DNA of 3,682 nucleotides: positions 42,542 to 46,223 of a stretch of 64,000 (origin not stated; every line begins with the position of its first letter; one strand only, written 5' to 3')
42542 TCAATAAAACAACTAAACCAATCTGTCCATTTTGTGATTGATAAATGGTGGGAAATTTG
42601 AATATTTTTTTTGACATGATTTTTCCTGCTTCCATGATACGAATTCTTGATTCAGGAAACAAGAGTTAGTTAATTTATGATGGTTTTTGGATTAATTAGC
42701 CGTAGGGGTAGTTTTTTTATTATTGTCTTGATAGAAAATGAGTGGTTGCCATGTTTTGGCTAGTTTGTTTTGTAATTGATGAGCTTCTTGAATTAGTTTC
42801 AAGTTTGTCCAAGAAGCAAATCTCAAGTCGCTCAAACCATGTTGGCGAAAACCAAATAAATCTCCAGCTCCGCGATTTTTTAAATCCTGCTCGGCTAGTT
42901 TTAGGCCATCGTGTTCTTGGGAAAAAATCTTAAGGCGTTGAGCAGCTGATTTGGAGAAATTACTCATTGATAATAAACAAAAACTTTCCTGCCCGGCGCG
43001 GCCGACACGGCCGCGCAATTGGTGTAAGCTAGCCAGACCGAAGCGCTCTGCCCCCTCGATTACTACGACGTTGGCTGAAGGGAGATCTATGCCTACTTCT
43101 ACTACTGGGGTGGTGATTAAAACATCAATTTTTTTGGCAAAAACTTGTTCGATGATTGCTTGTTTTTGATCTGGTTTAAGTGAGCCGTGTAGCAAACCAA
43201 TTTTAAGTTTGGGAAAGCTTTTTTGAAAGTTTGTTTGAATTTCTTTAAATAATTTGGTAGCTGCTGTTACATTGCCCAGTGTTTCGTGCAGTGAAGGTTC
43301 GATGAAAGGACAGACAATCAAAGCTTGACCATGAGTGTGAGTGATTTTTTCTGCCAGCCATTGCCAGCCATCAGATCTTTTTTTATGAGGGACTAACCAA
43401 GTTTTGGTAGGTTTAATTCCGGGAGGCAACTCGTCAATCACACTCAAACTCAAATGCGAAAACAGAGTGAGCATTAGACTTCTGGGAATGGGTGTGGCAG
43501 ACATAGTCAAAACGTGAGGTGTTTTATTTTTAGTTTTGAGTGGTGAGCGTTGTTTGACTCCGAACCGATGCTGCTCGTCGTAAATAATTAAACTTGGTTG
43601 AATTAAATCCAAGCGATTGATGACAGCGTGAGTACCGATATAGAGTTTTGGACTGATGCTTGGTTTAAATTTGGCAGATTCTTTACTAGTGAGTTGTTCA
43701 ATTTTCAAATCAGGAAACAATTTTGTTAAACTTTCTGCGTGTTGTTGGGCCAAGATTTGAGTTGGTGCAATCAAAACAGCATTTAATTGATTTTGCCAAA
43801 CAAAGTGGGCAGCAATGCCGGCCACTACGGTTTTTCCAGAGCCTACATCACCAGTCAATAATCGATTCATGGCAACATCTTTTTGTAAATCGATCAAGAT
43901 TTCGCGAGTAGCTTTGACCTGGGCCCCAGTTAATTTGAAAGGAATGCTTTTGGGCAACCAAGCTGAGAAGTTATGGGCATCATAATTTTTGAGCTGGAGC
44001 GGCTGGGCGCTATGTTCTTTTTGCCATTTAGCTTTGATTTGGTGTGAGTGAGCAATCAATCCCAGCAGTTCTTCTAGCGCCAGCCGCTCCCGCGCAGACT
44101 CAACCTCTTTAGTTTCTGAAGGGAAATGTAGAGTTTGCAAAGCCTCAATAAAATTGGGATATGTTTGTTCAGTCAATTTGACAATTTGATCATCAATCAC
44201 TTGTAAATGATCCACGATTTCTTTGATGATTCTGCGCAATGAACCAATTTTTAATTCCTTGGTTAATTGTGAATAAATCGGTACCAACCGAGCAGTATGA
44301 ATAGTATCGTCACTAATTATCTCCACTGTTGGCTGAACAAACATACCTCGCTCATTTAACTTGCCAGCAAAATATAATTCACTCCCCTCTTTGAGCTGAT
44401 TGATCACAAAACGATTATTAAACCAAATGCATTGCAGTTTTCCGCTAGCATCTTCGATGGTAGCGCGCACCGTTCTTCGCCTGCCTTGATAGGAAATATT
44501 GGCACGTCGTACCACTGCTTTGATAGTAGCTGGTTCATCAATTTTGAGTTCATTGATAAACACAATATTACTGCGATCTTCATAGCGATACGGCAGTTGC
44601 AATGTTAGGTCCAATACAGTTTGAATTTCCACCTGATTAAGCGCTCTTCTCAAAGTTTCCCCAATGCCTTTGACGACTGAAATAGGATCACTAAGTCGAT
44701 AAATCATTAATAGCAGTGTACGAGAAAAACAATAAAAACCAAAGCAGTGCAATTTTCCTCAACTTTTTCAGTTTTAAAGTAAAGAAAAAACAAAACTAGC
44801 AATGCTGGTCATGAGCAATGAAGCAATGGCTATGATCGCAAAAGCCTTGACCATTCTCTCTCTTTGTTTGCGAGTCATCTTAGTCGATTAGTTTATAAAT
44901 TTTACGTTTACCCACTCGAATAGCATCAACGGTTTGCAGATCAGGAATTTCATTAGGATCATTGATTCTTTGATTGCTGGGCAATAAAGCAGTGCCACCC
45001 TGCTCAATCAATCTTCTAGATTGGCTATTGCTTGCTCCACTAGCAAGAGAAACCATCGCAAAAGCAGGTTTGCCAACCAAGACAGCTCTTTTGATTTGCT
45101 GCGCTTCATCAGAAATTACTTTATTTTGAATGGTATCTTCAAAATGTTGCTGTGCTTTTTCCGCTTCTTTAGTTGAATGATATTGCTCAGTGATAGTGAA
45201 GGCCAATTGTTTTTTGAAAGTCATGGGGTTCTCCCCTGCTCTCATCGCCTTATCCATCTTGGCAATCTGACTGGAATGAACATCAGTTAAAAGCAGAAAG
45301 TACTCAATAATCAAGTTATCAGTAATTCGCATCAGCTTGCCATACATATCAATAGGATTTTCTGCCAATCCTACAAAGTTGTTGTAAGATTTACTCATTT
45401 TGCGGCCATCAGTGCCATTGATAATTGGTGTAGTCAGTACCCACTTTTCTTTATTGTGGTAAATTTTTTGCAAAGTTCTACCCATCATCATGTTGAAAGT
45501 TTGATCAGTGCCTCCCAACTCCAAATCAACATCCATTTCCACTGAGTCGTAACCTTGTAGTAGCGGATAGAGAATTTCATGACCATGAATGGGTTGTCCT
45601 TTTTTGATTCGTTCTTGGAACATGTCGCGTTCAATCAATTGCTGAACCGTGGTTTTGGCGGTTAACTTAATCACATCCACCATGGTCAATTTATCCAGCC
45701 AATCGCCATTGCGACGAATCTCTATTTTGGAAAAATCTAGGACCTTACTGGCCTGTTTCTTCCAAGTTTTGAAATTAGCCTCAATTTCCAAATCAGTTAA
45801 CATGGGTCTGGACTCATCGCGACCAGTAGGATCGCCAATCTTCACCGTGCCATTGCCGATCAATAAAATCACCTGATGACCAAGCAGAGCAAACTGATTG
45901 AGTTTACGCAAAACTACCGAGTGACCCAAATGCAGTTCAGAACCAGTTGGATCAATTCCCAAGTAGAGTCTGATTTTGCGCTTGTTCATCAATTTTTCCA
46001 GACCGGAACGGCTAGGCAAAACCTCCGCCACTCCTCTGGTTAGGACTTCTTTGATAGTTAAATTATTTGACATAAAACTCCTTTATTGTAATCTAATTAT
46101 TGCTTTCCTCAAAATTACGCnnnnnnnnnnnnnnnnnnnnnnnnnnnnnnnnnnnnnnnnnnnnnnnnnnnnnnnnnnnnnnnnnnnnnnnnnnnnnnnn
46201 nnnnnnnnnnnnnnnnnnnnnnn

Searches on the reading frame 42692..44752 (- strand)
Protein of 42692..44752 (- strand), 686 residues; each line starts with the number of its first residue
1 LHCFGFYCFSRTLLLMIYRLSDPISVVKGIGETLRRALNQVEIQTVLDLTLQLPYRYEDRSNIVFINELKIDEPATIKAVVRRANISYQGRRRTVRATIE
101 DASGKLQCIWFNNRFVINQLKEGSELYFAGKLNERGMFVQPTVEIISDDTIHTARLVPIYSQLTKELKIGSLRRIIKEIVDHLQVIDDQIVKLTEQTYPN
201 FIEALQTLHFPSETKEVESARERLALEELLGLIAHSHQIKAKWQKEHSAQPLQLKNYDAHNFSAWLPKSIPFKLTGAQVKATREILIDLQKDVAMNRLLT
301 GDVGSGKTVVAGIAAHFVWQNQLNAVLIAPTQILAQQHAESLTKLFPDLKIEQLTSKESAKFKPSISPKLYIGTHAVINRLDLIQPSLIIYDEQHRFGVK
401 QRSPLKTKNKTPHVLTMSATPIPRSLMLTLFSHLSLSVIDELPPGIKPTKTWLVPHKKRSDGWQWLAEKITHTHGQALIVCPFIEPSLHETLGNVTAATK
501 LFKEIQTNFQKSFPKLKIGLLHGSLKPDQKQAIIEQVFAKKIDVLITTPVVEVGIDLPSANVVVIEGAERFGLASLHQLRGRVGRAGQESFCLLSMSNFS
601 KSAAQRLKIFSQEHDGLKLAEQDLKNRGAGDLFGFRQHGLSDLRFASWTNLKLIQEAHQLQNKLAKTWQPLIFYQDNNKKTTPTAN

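Call 5: search_protein_families(library=pfam, proteins=[window:42692-44752:-], max_evalue=1)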
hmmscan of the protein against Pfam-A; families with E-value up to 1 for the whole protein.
window:42692-44752:- (686 aa): 13 families
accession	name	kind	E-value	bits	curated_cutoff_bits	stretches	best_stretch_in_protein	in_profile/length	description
PF00270.35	DEAD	-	5.2e-20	72.3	26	1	278-425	4-163/167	DEAD/DEAH box helicase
PF17191.10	RecG_wedge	-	1.4e-19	70.7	23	1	23-180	1-159/162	RecG wedge domain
PF00271.37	Helicase_C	-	1.9e-18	67.2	23.5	1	470-587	10-110/110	Helicase conserved C-terminal domain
PF04851.21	ResIII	-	3.3e-13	50.3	22.5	1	273-421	3-162/164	Type III restriction enzyme, res subunit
PF01336.31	tRNA_anti-codon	-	1.3e-06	28.7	27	1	76-135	2-60/75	OB-fold nucleic acid binding domain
PF22590.2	Cas3-like_C_2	-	1.7e-06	28.7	27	1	494-586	11-104/106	CRISPR-associated nuclease/helicase Cas3, C-terminal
PF19833.4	RecG_dom3_C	-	0.00035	21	26.8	1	614-648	2-37/87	ATP-dependent DNA helicase RecG, domain 3, C-terminal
PF05127.21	NAT10_TcmA_helicase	-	0.0019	18.5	22.7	1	299-361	2-65/176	RNA cytidine acetyltransferase NAT10/TcmA, helicase domain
PF03808.19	Glyco_tran_WecG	-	0.0043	17.3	27.4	1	498-546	52-101/168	Glycosyl transferase WecG/TagA/CpsF family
PF13604.12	AAA_30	-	0.017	15.3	27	1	277-393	5-96/191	AAA domain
PF13245.12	AAA_19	-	0.17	12.5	25.1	1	297-366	14-78/134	AAA domain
PF17768.7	RecJ_OB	-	0.17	12.4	27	1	81-134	38-92/107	RecJ OB domain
PF17330.7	SWC7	-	0.18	12.3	25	1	136-218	8-95/98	SWR1 chromatin-remodelling complex, sub-unit Swc7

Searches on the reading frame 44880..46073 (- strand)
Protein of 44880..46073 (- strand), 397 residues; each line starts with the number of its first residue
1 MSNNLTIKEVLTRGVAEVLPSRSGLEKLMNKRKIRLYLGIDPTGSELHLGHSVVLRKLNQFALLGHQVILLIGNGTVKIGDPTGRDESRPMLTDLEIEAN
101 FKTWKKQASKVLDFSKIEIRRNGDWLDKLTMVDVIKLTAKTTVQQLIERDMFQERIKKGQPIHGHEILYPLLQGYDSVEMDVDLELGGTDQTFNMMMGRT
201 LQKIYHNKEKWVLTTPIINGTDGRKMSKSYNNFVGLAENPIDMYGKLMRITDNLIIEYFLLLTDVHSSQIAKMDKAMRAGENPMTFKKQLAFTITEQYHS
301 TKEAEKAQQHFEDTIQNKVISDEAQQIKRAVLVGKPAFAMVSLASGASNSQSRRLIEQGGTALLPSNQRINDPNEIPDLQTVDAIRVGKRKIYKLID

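Call 5: search_protein_families(library=pfam, proteins=[window:44880-46073:-], max_evalue=1)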
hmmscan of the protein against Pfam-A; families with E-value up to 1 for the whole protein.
window:44880-46073:- (397 aa): 2 families
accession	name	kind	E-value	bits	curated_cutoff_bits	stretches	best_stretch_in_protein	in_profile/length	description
PF00579.31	tRNA-synt_1b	-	2.9e-66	224.2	21.1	1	30-313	2-289/292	tRNA synthetases class I (W and Y)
PF00133.28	tRNA-synt_1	-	0.0026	17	22.7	1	182-234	329-384/414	tRNA synthetases class I (I, L, M and V)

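Call 6: search_protein_families(library=ncbifam, proteins=[window:44880-46073:-], max_evalue=1)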
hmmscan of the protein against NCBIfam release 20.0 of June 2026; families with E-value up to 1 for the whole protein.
window:44880-46073:- (397 aa): 6 families
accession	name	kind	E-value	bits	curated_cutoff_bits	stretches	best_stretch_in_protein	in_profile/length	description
TIGR00234.1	tyrS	equivalog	5e-96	322.3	113.8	1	4-395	4-403/406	tyrosine--tRNA ligase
NF006330.0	PRK08560.1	equivalog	1.3e-21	77.1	220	1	9-248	8-246/342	tyrosine--tRNA ligase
NF009207.0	PRK12556.1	equivalog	1.6e-05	24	479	1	191-250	171-227/332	tryptophan--tRNA ligase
NF008923.0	PRK12284.1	equivalog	6.8e-05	21.8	597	1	215-294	192-269/431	tryptophan--tRNA ligase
NF008922.0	PRK12283.1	equivalog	7.2e-05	21.8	572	1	184-249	225-289/400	tryptophan--tRNA ligase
TIGR00233.1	trpS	equivalog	0.00022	20.7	176.75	1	136-252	95-221/328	tryptophan--tRNA ligase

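Call 64: find_related_loci(query=window:44880-46073:-, collection=metagenome_contigs, flank=6000)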
Query window:44880-46073:- (397 aa) in metagenome_contigs; peptide patterns used: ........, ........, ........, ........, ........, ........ (x = any residue, [..] = any of these).
213 stretches matched a pattern; 99 encode a relative of the query (tblastn E <= 1e-3); the best 80 are kept; 80 distinct loci.
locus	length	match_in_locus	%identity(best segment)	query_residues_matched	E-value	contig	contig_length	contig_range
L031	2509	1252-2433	87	4-397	0e+0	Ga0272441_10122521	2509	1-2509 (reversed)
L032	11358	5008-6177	87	8-397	0e+0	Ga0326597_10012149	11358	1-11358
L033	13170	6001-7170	79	7-397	0e+0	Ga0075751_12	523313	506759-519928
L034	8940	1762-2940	68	4-396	0e+0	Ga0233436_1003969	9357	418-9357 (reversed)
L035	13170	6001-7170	69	7-396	0e+0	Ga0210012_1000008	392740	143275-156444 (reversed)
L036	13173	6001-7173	68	9-395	4e-179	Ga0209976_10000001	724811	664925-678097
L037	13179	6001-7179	68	4-396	0e+0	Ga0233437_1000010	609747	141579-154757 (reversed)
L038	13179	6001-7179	66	3-395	1e-176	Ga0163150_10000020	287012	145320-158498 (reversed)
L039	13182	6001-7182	64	3-396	3e-174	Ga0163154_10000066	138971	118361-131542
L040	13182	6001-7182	64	3-396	3e-174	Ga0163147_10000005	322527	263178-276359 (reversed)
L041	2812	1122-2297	66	2-395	0e+0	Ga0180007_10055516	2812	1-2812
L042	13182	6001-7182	66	2-395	1e-172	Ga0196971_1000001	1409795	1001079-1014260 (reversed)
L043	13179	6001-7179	64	1-395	6e-171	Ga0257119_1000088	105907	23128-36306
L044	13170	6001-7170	65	4-395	4e-171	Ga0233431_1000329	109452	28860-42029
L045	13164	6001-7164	63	8-395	2e-168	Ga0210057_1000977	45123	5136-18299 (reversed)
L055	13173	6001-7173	64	4-395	4e-164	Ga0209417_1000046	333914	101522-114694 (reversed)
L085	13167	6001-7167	61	2-395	2e-157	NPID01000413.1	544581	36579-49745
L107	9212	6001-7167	62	2-395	7e-161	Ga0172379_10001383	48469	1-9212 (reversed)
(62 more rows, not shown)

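Call 67: search_protein_families(library=pfam, proteins=[L044:2818-3060:+, L044:3208-3987:+, L044:4005-5108:+, L044:5109-5966:+, L038:5277-5969:+, L055:4618-5808:+, L085:5088-5666:+, L085:5720-5983:+, L107:5569-5868:+, L032:3683-4873:+], max_evalue=0.01)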
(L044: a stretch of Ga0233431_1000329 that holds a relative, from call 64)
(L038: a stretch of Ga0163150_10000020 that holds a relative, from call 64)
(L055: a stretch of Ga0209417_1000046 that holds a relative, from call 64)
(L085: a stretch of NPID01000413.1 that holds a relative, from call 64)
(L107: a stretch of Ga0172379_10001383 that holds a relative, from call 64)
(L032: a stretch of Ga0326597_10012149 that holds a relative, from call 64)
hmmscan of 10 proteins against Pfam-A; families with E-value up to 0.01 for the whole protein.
L044:2818-3060:+ (80 aa): 0 families

L044:3208-3987:+ (259 aa): 9 families
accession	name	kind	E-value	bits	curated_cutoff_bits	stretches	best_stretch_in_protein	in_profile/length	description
PF13649.12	Methyltransf_25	-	1.8e-20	73.8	27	1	69-161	1-97/97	Methyltransferase domain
PF08241.18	Methyltransf_11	-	2.8e-20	73.2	21.2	1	70-164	1-94/95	Methyltransferase domain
PF13847.12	Methyltransf_31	-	1.2e-18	67.7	27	1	66-186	4-127/145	Methyltransferase domain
PF01209.24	Ubie_methyltran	-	2.3e-13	50.5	20.1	1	65-192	47-177/233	ubiE/COQ5 methyltransferase family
PF08242.18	Methyltransf_12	-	6.8e-12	46.4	30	1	70-162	1-97/98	Methyltransferase domain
PF13489.12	Methyltransf_23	-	7.8e-12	45.7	27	1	66-183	23-134/164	Methyltransferase domain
PF06325.19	PrmA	-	3.2e-06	27.3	22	1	65-163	161-256/296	Ribosomal protein L11 methyltransferase (PrmA)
PF01728.25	FtsJ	-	0.0045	17.4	24.1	0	57-106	11-63/181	FtsJ-like methyltransferase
PF07021.18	MetW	-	0.0045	17.1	21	1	66-158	14-103/193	Methionine biosynthesis protein MetW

L044:4005-5108:+ (367 aa): 1 family
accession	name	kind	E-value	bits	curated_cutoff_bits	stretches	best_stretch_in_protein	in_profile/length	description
PF01717.24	Meth_synt_2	-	1e-19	71.5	21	1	10-337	5-305/324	Cobalamin-independent synthase, Catalytic domain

L044:5109-5966:+ (285 aa): 0 families

L038:5277-5969:+ (230 aa): 1 family
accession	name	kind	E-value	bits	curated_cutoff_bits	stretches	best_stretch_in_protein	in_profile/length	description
PF00351.26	Biopterin_H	-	7.3e-31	107.8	22.7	1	9-227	63-284/331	Biopterin-dependent aromatic amino acid hydroxylase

L055:4618-5808:+ (396 aa): 0 families

L085:5088-5666:+ (192 aa): 1 family
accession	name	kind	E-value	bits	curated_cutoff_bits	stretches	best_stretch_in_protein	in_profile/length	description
PF00800.23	PDT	-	1.2e-42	146.2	25.2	1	12-190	1-178/181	Prephenate dehydratase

L085:5720-5983:+ (87 aa): 2 families
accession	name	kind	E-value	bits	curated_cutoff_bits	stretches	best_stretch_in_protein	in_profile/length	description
PF01817.26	CM_2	-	1.6e-22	79.9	27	1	8-85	1-78/80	Chorismate mutase type II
PF03961.19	FapA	-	0.003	17.6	31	1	3-81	156-229/272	Flagellar Assembly Protein A beta solenoid domain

L107:5569-5868:+ (99 aa): 0 families

L032:3683-4873:+ (396 aa): 5 families
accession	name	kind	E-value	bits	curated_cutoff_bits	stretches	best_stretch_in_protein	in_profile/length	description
PF01266.30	DAO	-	3.5e-22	79.8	27.9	1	26-333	1-314/353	FAD dependent oxidoreductase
PF02254.24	TrkA_N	-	0.00093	19.9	23.8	1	28-67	2-41/116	TrkA-N domain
PF13450.12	NAD_binding_8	-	0.0018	18.9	21.9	1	29-93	1-67/68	NAD(P)-binding Rossmann-like domain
PF21799.2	MurD-like_N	-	0.0028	18.3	27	1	27-84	3-60/88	Mur ligase MurD-like, N-terminal domain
PF07992.20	Pyr_redox_2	-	0.0095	15.8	26.1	0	8-64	125-184/291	Pyridine nucleotide-disulphide oxidoreductase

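Call 77: search_protein_families(library=ncbifam, proteins=[L044:3208-3987:+, L044:4005-5108:+, L044:5109-5966:+, L055:4618-5808:+], max_evalue=0.001)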
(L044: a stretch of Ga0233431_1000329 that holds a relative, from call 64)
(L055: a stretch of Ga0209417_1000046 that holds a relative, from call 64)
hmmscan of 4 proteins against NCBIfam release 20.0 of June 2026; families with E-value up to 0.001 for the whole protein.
L044:3208-3987:+ (259 aa): 33 families (the best 25 are shown)
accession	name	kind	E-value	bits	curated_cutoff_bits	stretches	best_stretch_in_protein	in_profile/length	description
TIGR01934.1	MenG_MenH_UbiE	subfamily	3e-19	69.2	158.35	1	66-190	40-165/223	ubiquinone/menaquinone biosynthesis methyltransferase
NF001244.0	PRK00216.1-5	equivalog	1.2e-17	64.1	216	1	66-179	49-166/236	bifunctional demethylmenaquinone methyltransferase/2-methoxy-6-polyprenyl-1,4-benzoquinol methylase UbiE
NF043040.1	corrin_prot_MT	hypoth_equivalog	1.7e-12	47.2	180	1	65-212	41-191/216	corrinoid protein-associated methyltransferase CpaM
NF001240.0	PRK00216.1-1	equivalog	2.1e-12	46.6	378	1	65-195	63-197/251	bifunctional demethylmenaquinone methyltransferase/2-methoxy-6-polyprenyl-1,4-benzoquinol methylase UbiE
NF001243.0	PRK00216.1-4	equivalog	7.9e-12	45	235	1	66-164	48-150/237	demethylmenaquinone methyltransferase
NF047649.1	MTase_UXPK_star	exception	1e-11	44.4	460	1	66-167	78-183/283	methyltransferase/UXPK-star double selenoprotein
NF052510.1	methyltran_MpqE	exception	1.3e-11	44.4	335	1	66-190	47-175/234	methyl-plastoquinone biosynthesis methyltransferase MpqE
NF045667.1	MTase_DVU1556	equivalog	1.6e-11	44.1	155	1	66-171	23-125/213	DVU_1556 family methyltransferase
TIGR02752.1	MenG_heptapren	equivalog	2.5e-11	43.5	419.85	1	66-164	46-148/231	demethylmenaquinone methyltransferase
NF045825.1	FAmtase_mtf2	equivalog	4.6e-11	42.4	400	1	64-168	57-161/248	fatty-acid O-methyltransferase Mtf2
NF041537.1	ArsM_AhpD_UU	exception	6.7e-11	41.5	510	1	65-168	76-183/345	arsenite methyltransferase/AhpD domain selenoprotein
NF045823.1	PthPhpthDimycoMt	equivalog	2e-10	40.3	300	1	64-173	65-174/256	phthiotriol/phenolphthiotriol dimycocerosates methyltransferase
NF008823.0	PRK11873.1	subfamily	4e-10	39.6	263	1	66-167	78-183/272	arsenite methyltransferase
NF001242.0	PRK00216.1-3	equivalog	4.5e-10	39.4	351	1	67-192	72-201/258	bifunctional demethylmenaquinone methyltransferase/2-methoxy-6-polyprenyl-1,4-benzoquinol methylase UbiE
NF007610.0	PRK10258.1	equivalog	7e-10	38.7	342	1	68-163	45-136/251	malonyl-ACP O-methyltransferase BioC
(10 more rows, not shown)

L044:4005-5108:+ (367 aa): 8 families
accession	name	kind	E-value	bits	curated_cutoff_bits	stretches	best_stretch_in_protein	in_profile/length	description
NF005085.0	PRK06520.1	subfamily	9.6e-81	271.7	313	1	5-364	7-368/368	5-methyltetrahydropteroyltriglutamate--homocysteine S-methyltransferase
NF004875.0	PRK06233.1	equivalog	7.3e-74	248.8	576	1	4-365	8-373/373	vitamin B12 independent methionine synthase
NF003317.0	PRK04326.1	equivalog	6.1e-37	127.5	406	1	2-338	5-303/340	methionine synthase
NF006589.0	PRK09121.1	equivalog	4.5e-32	111.4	392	1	5-340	4-319/342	methionine synthase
NF003556.0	PRK05222.1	equivalog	5.4e-20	71.9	541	1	11-193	425-597/750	5-methyltetrahydropteroyltriglutamate--homocysteine S-methyltransferase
TIGR01371.1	met_syn_B12ind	equivalog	3.2e-17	62.8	929.95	1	11-193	431-603/754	5-methyltetrahydropteroyltriglutamate--homocysteine S-methyltransferase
NF002119.0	PRK00957.1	equivalog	1.4e-15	57.2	258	1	10-193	6-168/306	methionine synthase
NF002272.0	PRK01207.1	equivalog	9.1e-10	38.2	399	1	10-268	8-242/343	methionine synthase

L044:5109-5966:+ (285 aa): 0 families

L055:4618-5808:+ (396 aa): 0 families
